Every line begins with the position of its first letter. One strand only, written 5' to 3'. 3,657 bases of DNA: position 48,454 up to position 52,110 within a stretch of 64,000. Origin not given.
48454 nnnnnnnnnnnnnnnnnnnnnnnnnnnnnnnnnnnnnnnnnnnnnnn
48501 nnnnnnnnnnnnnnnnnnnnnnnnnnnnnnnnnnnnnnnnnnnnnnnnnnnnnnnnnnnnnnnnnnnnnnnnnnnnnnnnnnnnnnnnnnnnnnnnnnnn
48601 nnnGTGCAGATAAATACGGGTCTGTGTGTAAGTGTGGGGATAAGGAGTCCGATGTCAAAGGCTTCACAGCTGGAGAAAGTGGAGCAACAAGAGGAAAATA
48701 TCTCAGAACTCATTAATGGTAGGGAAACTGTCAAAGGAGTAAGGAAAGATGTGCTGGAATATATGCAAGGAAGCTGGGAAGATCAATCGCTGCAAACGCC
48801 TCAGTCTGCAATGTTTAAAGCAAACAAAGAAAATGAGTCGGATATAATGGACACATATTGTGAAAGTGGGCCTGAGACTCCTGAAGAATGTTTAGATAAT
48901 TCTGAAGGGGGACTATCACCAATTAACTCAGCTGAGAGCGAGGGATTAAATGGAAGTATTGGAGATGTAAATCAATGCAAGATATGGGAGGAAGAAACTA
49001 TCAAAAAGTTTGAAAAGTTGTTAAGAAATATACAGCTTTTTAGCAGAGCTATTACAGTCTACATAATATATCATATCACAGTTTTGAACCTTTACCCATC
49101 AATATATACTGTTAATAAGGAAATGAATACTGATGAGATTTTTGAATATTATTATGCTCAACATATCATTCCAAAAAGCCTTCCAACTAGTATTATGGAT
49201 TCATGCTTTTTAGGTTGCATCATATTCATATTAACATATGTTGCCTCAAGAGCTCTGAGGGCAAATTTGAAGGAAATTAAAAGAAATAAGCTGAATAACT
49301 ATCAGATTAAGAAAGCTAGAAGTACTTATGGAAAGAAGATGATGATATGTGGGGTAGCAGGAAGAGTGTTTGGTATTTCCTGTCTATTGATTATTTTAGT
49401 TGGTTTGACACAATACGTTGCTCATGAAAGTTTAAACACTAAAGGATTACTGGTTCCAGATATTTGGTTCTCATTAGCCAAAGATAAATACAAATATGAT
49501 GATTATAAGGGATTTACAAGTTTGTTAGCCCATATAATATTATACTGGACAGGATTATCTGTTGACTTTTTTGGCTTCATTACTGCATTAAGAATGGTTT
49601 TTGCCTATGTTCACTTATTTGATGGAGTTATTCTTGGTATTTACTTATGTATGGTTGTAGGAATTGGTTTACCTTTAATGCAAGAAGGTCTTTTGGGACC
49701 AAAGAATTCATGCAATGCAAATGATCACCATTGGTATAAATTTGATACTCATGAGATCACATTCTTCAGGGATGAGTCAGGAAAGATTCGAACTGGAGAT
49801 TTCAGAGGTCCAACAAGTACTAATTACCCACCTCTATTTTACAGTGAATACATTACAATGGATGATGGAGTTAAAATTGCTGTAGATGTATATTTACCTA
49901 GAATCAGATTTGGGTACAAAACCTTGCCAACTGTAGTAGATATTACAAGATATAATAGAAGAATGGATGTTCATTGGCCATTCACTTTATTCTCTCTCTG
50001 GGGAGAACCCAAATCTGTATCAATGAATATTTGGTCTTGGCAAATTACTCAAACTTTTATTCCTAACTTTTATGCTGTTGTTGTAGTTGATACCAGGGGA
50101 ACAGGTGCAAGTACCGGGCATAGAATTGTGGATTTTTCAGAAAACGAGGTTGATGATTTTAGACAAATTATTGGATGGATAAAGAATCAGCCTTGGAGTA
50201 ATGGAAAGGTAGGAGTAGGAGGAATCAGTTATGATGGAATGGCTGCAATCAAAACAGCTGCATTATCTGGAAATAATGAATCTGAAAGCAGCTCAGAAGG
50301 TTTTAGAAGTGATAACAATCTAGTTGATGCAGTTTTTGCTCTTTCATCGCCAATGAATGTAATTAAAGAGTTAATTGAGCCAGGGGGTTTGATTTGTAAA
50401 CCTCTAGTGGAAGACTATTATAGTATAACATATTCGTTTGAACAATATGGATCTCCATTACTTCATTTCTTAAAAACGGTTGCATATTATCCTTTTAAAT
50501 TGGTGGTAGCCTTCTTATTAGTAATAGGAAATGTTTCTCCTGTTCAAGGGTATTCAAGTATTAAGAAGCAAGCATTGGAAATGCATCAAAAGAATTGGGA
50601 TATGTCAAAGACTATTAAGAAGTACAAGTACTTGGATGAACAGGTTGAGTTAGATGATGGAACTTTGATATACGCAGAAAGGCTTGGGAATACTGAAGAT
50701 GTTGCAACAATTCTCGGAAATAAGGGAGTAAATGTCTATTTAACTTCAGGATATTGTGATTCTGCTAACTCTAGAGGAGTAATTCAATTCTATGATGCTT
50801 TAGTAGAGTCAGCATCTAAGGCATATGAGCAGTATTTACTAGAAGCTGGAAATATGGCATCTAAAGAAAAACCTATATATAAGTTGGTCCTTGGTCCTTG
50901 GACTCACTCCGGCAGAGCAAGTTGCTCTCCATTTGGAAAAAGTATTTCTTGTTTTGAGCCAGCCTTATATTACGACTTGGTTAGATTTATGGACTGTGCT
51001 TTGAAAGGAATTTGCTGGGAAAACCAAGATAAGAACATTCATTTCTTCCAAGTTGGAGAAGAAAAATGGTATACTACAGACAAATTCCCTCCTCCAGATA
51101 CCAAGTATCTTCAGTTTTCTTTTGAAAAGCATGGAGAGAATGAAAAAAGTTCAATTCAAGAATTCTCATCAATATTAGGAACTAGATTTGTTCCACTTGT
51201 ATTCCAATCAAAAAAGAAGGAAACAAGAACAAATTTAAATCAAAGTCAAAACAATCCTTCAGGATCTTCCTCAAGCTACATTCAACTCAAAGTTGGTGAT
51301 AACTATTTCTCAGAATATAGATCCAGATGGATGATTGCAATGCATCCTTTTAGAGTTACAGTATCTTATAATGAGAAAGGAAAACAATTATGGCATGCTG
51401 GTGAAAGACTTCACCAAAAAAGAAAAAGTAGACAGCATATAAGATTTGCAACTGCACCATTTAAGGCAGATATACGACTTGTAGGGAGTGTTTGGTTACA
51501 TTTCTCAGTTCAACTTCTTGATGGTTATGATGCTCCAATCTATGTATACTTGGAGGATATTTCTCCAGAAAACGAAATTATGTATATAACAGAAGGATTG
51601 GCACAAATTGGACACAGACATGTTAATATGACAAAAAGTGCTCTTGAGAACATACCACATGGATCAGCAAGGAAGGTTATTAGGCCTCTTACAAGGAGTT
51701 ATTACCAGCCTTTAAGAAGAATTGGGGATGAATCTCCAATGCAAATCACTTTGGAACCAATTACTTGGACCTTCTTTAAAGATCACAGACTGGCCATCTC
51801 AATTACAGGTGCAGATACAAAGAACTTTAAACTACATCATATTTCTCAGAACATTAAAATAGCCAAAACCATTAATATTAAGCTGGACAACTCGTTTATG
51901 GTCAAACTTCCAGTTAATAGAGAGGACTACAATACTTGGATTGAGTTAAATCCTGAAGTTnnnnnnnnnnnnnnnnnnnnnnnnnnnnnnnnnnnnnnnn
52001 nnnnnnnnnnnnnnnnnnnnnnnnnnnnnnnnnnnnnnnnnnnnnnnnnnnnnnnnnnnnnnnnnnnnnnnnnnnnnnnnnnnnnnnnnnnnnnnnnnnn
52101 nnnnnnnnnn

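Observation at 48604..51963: Bacterial-type CocE/NonD (peptidase S15) hydrolase fused to a multi-pass membrane N-terminal region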

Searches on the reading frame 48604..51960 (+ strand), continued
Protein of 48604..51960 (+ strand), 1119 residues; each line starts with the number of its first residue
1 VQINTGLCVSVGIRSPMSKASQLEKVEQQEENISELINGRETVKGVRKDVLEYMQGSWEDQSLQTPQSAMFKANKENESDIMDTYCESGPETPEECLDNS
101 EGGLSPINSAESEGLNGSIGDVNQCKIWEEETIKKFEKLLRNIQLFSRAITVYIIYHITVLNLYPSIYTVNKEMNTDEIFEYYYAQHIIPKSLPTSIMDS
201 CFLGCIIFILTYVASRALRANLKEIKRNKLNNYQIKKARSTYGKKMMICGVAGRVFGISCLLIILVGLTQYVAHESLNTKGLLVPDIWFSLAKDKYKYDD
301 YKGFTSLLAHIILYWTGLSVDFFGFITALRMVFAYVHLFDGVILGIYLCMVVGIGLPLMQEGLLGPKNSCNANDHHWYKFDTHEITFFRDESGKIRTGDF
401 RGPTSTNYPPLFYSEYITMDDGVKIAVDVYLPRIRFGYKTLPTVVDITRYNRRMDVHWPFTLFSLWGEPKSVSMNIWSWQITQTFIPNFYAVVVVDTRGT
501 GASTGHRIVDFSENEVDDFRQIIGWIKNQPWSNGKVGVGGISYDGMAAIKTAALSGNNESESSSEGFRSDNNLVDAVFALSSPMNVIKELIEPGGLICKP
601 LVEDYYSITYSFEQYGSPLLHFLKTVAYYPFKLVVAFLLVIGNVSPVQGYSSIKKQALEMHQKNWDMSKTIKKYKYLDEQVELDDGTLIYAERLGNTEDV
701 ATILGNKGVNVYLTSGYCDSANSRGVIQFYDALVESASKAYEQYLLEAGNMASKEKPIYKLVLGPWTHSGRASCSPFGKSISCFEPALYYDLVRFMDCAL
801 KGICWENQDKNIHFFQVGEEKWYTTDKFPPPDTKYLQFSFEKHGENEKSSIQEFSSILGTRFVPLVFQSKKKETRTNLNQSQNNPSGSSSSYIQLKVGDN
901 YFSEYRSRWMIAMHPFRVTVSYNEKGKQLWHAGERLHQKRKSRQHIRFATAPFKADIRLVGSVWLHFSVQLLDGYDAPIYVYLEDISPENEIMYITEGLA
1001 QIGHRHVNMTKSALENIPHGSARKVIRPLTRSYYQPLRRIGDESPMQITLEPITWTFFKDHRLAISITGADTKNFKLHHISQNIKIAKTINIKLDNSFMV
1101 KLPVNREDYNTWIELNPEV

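Call 76: fold_search(model_id=the predicted structure, library=pdb)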
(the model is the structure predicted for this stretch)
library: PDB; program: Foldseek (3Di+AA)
matches with E <= 10: 995; with E <= 0.001: 312
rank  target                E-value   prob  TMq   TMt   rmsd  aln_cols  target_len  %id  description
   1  1ju3                  1.9e-27  1.00  0.39  0.72   8.1       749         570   15  BACTERIAL COCAINE ESTERASE COMPLEX WITH TRANSITION STATE ANALOG (released 2001-12-21)
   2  3pui                  2.2e-27  1.00  0.41  0.76   7.3       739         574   15  Cocaine Esterase with mutations G4C, S10C (released 2011-09-21)
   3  1l7q                  3.2e-27  1.00  0.40  0.74   7.2       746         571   14  Ser117Ala Mutant of Bacterial Cocaine Esterase cocE (released 2003-02-11)
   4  7f65                  1.1e-26  1.00  0.39  0.72   7.5       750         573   14  Bacetrial Cocaine Esterase with mutations T172R/G173Q/V116K/S117A/A51L, bound to benzoic acid (released 2021-09-15)
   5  1l7r                  1.3e-26  1.00  0.40  0.74   7.2       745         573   14  Tyr44Phe Mutant of Bacterial Cocaine Esterase cocE (released 2003-02-11)
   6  3i2h                  1.8e-26  1.00  0.41  0.75   7.4       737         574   15  Cocaine Esterase with mutation L169K, bound to DTT adduct (released 2010-06-16)
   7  3i2j                  1.8e-26  1.00  0.41  0.75   7.5       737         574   15  Cocaine Esterase, wild type, without a ligand (released 2010-06-16)
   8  3i2g                  1.8e-26  1.00  0.41  0.74   7.4       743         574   15  Cocaine Esterase with mutation G173Q, bound to DTT adduct (released 2010-06-16)
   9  9k48                  2.6e-26  1.00  0.40  0.74   7.3       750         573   15  Bacetrial Cocaine Esterase with mutations T172R/G173Q/V116K/S117A/A51K (released 2024-12-18)
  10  3i2f                  3.3e-26  1.00  0.39  0.73   7.4       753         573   15  Cocaine Esterase with mutations T172R / G173Q, bound to DTT adduct (released 2010-06-16)
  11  3i2i                  9.3e-26  1.00  0.41  0.74   7.3       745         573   14  Cocaine Esterase with mutation T172R, bound to DTT adduct (released 2010-06-16)
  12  3puh_A                1.1e-25  1.00  0.39  0.71   8.3       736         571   16  Cocaine Esterase, wild-type biologically active dimer (released 2011-09-21)
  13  4p08                  1.2e-25  1.00  0.39  0.73   6.9       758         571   15  Engineered thermostable dimeric cocaine esterase (released 2014-07-16)
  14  3puh_B                2.7e-25  1.00  0.39  0.72   8.1       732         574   16  Cocaine Esterase, wild-type biologically active dimer (released 2011-09-21)
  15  3ida                  3.0e-25  1.00  0.40  0.73   7.6       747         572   15  Thermostable Cocaine Esterase with mutations L169K and G173Q, bound to DTT adduct (released 2010-03-02)
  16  4pf1_A                1.8e-24  1.00  0.39  0.68   8.4       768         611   16  Crystal structure of aminopeptidase from marine sediment archaeon Thaumarchaeota archaeon (released 2014-06-11)
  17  4pf1_B                1.3e-23  1.00  0.39  0.68   8.2       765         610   15  Crystal structure of aminopeptidase from marine sediment archaeon Thaumarchaeota archaeon (released 2014-06-11)
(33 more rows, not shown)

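Call 80: find_related_loci(query=A7, collection=genome_contigs, flank=3000)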
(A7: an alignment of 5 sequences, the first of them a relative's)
Query A7 (722 aa) in genome_contigs; peptide patterns used: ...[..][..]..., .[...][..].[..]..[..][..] (x = any residue, [..] = any of these).
600 stretches matched a pattern (row limit reached: there are more); 325 encode a relative of the query (tblastn E <= 1e-3); the best 80 are kept; 80 distinct loci.
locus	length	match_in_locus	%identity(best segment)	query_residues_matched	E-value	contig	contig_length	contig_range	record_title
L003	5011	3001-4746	46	133-708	3e-163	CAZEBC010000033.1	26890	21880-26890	MAG TPA_asm: uncultured bacterium isolate binchicken_co107_64 genome assembly, contig: NODE_4462_length_26890_cov_11.302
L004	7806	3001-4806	45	133-706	9e-163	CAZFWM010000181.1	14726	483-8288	MAG TPA_asm: uncultured Thermodesulfobacteriota bacterium isolate SRP077602_co7_231 genome assembly, contig: NODE_19566_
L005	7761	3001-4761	45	127-709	6e-161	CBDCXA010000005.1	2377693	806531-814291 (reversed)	MAG: Nitrospirales bacterium isolate 75928b9c-8f91-480a-88d1-d467ce191be9 genome assembly, contig: contig_5, whole genom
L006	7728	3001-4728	47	137-706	6e-158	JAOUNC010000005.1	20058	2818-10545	MAG: Nitrospirota bacterium isolate 8_1_July_SF_Bin60 8_1_July_SF_Bin60_scaffold_858_c1, whole genome shotgun sequence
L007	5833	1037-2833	44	131-714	9e-158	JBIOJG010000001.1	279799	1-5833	MAG: Candidatus Binatia bacterium isolate GcC5-6 k141_2241418_length_279799_cov_147.5999, whole genome shotgun sequence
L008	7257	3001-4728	46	137-706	4e-154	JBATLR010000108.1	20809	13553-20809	MAG: Nitrospirales bacterium isolate MFD10474_ilm_asm_bin29 k127_260498, whole genome shotgun sequence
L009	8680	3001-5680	46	137-706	6e-154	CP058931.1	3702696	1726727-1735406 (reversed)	MAG: Nitrospira sp. isolate DJ chromosome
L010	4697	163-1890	46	137-706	4e-157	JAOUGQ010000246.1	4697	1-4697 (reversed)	MAG: Nitrospirota bacterium isolate 4_1_May_SF_Bin33 4_1_May_SF_Bin33_scaffold_10553_c1, whole genome shotgun sequence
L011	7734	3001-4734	46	137-709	2e-151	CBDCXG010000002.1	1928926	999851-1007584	MAG: Nitrospirales bacterium isolate b3ade8c3-4c06-4dae-9f89-d84d87e6a0c1 genome assembly, contig: contig_2, whole genom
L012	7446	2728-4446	43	137-705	6e-147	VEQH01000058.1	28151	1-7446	MAG: Flavobacteriales bacterium isolate ZLKRG09 NODE_1341_length_28151_cov_7.511526, whole genome shotgun sequence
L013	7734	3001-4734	44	137-709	2e-145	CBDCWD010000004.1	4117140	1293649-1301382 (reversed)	MAG: Nitrospirales bacterium isolate bfe0d4a2-ff9e-45cc-b07f-d7db846c6a6b genome assembly, contig: contig_4, whole genom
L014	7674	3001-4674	43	134-714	1e-145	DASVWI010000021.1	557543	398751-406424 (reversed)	MAG TPA_asm: Pyrinomonadaceae bacterium isolate SMAG_U3366 k141_419078, whole genome shotgun sequence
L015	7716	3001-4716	44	137-706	1e-144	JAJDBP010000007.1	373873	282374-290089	MAG: Nitrospirales bacterium isolate OFTM313 OFTM313_6, whole genome shotgun sequence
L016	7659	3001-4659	43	137-719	2e-143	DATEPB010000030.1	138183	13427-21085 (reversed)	MAG TPA_asm: Pyrinomonadaceae bacterium isolate SMAG_U9010 k141_760318, whole genome shotgun sequence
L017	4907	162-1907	41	126-706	8e-143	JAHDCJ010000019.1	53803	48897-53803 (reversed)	MAG: Saprospiraceae bacterium isolate MAG-131 RZ_1652, whole genome shotgun sequence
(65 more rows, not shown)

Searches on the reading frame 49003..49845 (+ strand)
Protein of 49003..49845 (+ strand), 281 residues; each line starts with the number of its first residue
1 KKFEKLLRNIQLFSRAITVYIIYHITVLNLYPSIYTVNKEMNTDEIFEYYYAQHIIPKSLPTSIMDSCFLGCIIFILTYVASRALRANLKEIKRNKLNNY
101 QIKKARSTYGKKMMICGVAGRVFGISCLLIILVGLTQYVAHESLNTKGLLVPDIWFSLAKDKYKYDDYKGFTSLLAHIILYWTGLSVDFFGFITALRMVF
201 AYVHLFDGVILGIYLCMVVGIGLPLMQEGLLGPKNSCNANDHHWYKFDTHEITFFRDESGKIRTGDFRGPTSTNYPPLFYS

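Call 23: find_homologous_proteins(query=A4, max_evalue=0.01)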
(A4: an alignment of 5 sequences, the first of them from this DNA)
Query A4 (5 sequences): 5838 candidates shared short words with the query, none scored E <= 0.01.
